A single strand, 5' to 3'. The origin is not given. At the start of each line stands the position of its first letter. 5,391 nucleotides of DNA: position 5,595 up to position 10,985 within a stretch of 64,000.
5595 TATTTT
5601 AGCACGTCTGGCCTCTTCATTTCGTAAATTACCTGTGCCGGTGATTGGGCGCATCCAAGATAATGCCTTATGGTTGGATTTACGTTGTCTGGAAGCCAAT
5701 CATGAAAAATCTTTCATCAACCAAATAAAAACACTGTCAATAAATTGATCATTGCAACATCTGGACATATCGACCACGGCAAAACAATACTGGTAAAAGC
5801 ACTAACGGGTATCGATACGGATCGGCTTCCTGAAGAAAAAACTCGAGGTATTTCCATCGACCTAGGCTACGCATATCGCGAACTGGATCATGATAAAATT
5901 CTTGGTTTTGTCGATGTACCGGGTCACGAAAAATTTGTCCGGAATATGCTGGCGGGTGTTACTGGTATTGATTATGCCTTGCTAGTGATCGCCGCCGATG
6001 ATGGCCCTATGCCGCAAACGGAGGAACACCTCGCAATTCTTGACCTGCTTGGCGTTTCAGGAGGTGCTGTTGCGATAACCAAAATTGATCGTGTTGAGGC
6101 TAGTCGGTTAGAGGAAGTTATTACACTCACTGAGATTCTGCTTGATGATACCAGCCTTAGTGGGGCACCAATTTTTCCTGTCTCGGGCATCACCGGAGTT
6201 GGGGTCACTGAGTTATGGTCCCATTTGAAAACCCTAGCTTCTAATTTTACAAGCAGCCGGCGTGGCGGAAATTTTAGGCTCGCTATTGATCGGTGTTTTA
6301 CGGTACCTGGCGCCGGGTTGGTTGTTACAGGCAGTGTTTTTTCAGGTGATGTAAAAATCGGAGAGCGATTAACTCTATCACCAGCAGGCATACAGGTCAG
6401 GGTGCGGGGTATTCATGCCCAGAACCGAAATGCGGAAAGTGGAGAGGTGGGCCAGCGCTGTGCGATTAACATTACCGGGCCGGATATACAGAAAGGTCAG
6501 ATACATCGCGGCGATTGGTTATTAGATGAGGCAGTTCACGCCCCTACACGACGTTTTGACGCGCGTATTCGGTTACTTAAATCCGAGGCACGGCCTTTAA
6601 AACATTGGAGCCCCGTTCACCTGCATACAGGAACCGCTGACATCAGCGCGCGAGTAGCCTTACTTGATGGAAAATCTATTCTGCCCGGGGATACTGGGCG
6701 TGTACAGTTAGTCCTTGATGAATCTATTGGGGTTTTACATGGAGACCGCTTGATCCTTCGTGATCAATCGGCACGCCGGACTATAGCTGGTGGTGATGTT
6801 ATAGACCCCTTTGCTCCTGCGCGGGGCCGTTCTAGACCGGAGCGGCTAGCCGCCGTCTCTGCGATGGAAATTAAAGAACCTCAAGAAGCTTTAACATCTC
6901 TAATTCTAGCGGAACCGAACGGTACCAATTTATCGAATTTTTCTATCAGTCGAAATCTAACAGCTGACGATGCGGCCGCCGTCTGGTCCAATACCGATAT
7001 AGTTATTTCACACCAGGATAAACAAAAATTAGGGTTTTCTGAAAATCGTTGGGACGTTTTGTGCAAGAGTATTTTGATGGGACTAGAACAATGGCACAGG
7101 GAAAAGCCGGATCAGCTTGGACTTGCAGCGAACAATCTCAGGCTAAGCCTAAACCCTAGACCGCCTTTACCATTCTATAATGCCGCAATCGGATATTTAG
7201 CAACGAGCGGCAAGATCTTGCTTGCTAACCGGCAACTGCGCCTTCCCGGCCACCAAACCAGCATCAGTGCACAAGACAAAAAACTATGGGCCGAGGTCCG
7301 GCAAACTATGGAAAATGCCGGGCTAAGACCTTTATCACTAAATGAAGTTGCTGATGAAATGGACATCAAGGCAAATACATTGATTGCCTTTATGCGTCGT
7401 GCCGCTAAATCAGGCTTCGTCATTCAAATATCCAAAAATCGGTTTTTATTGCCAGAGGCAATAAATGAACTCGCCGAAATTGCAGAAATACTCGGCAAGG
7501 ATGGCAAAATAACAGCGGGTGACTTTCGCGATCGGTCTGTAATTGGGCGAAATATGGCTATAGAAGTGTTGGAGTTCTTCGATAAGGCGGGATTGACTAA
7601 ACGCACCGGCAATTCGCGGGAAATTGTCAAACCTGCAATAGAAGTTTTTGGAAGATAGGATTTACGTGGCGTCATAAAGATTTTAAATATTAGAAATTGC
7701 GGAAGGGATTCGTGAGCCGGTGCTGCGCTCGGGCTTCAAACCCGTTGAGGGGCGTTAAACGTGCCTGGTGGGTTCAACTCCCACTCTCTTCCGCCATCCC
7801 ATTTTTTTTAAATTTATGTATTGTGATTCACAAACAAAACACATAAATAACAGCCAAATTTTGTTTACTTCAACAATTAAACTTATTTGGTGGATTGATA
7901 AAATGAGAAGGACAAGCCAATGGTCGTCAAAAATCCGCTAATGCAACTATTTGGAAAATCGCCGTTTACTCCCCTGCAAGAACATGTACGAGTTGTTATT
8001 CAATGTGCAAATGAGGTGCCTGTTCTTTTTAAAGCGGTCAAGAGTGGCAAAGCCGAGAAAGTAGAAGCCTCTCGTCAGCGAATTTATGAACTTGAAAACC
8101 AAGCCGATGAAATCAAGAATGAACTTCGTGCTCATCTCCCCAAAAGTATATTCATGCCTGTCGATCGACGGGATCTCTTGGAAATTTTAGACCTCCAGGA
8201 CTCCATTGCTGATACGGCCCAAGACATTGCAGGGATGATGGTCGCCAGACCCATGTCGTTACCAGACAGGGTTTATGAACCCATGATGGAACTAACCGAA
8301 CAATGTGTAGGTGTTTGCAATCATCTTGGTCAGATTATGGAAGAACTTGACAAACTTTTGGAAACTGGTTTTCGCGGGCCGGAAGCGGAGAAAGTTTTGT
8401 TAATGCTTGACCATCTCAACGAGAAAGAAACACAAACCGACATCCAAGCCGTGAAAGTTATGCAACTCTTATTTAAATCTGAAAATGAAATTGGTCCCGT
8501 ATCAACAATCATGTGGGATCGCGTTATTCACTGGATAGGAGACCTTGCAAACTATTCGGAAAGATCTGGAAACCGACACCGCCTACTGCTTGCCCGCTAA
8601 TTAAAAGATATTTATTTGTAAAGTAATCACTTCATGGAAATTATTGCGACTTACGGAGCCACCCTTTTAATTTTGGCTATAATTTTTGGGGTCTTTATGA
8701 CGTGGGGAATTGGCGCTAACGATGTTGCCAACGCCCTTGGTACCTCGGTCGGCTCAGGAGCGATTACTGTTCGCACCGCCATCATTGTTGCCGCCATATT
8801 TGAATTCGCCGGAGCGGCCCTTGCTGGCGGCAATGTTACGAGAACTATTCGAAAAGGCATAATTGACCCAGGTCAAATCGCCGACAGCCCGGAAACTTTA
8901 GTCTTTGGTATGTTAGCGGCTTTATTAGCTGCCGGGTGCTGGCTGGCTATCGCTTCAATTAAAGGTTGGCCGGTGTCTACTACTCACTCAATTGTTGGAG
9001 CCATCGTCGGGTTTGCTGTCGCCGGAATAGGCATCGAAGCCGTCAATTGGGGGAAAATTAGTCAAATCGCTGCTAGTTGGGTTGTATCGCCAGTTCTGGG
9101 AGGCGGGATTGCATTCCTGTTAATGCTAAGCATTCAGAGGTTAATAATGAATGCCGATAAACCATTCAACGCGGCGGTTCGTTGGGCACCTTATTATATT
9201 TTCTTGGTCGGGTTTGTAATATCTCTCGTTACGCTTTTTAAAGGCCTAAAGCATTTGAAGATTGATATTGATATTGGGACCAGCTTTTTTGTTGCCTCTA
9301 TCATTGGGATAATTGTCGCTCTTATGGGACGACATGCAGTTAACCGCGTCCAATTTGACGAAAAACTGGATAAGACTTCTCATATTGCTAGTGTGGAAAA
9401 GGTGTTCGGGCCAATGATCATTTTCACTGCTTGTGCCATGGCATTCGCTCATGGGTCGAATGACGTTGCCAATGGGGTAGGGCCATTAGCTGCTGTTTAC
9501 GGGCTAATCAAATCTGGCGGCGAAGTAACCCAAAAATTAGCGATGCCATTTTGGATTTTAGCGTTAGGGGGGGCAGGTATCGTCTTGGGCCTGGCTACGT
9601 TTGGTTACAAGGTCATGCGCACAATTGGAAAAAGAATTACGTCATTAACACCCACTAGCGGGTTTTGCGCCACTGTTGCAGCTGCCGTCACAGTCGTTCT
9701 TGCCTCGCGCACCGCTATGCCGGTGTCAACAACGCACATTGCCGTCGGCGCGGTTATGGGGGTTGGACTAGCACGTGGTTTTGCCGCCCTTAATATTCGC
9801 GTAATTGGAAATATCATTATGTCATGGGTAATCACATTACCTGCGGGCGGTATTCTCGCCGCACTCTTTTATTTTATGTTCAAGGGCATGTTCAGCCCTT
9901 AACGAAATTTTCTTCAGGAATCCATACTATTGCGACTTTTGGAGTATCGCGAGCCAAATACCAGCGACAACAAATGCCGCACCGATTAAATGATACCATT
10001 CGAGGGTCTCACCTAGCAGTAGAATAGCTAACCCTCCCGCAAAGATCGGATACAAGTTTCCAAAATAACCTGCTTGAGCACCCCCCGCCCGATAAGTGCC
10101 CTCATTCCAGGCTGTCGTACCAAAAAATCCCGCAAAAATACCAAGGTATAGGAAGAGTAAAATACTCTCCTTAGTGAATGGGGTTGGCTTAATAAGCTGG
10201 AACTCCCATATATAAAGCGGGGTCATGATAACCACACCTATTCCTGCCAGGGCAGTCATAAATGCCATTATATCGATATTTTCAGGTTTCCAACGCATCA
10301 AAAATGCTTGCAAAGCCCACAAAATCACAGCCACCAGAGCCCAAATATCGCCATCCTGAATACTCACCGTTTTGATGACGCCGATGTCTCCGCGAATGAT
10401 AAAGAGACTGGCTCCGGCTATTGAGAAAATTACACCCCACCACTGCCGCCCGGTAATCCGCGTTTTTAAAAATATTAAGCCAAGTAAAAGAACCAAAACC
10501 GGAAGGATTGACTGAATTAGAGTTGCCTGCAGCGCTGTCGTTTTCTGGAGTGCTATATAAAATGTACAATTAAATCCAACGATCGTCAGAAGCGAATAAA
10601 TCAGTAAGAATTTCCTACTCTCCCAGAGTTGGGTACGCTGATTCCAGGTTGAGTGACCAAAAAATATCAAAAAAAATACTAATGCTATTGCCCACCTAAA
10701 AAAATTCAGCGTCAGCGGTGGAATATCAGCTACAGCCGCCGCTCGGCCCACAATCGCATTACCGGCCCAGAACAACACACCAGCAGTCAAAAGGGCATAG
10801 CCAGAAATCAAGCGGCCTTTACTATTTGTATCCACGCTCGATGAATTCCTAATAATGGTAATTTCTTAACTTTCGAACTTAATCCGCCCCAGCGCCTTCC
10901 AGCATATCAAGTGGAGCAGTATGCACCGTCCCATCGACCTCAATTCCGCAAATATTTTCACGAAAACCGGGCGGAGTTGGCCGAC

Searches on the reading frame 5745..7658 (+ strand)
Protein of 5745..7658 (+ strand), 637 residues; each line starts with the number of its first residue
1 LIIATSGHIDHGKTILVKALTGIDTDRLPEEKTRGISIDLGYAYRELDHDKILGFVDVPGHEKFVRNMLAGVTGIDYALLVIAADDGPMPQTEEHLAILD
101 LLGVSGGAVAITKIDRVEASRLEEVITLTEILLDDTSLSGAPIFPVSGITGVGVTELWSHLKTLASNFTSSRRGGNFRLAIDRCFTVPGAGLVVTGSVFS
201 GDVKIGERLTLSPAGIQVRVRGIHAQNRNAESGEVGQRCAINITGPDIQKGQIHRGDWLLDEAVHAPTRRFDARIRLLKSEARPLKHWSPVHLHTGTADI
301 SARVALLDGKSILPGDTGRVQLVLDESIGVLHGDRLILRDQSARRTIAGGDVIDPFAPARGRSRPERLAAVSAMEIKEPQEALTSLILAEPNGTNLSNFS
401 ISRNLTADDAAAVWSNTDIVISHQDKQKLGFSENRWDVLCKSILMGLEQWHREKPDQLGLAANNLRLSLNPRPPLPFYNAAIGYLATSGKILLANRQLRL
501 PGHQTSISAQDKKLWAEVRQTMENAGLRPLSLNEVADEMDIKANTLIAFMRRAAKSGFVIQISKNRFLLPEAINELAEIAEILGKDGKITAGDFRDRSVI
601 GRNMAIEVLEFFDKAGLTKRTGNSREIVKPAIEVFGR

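Call 42: search_protein_families(library=pfam, proteins=[window:5745-7658:+], max_evalue=0.001)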
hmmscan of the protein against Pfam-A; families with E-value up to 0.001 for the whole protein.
window:5745-7658:+ (637 aa): 5 families
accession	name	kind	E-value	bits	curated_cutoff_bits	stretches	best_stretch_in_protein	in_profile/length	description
PF00009.33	GTP_EFTU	-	2e-33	116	26.5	1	2-164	5-185/188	Elongation factor Tu GTP binding domain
PF25461.1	Beta-barrel_SelB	-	3.2e-25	88.7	27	1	274-359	3-80/80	Selenocysteine-specific elongation factor, beta-barrel domain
PF09107.17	SelB-wing_3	-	3.5e-12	46.1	23.2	1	582-625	2-45/47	Elongation factor SelB, winged helix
PF03144.31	GTP_EFTU_D2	-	3.4e-08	34.2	30.3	1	191-259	1-72/73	Elongation factor Tu domain 2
PF09106.17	SelB-wing_2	-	4.1e-06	27.2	22.3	1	447-500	4-57/57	Elongation factor SelB, winged helix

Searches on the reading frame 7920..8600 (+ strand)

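Call 42: search_protein_families(library=pfam, proteins=[window:7920-8600:+], max_evalue=0.001)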
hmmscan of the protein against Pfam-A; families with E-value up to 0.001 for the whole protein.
window:7920-8600:+ (226 aa): 1 family
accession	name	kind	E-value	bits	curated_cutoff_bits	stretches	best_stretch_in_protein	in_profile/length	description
PF01865.21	PhoU_div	-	3.6e-51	174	24.4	1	8-225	2-213/214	Protein of unknown function DUF47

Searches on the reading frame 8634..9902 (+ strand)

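Call 42: search_protein_families(library=pfam, proteins=[window:8634-9902:+], max_evalue=0.001)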
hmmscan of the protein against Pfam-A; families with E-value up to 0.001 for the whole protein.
window:8634-9902:+ (422 aa): 1 family
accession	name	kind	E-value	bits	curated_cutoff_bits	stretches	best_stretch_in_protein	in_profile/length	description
PF01384.25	PHO4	-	2.1e-118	395.7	33.7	1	26-409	1-350/350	Phosphate transporter family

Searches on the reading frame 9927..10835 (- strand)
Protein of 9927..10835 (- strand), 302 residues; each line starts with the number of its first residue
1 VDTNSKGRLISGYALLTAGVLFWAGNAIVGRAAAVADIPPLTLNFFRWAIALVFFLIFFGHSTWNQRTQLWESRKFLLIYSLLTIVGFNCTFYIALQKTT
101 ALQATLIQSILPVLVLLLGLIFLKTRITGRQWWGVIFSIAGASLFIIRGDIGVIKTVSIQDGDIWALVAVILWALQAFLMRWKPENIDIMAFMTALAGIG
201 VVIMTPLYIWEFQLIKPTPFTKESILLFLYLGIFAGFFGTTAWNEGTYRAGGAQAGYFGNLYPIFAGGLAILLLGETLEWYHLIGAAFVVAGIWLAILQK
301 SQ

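Call 42: search_protein_families(library=pfam, proteins=[window:9927-10835:-], max_evalue=0.001)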
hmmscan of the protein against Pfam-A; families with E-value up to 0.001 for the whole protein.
window:9927-10835:- (302 aa): 2 families
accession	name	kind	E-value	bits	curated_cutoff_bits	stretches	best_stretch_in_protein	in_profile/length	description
PF00892.27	EamA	-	2.9e-44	151.1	28.2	2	11-145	2-133/135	EamA-like transporter family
PF06027.18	SLC35F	-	3e-05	24.1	21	1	65-238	63-238/299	Solute carrier family 35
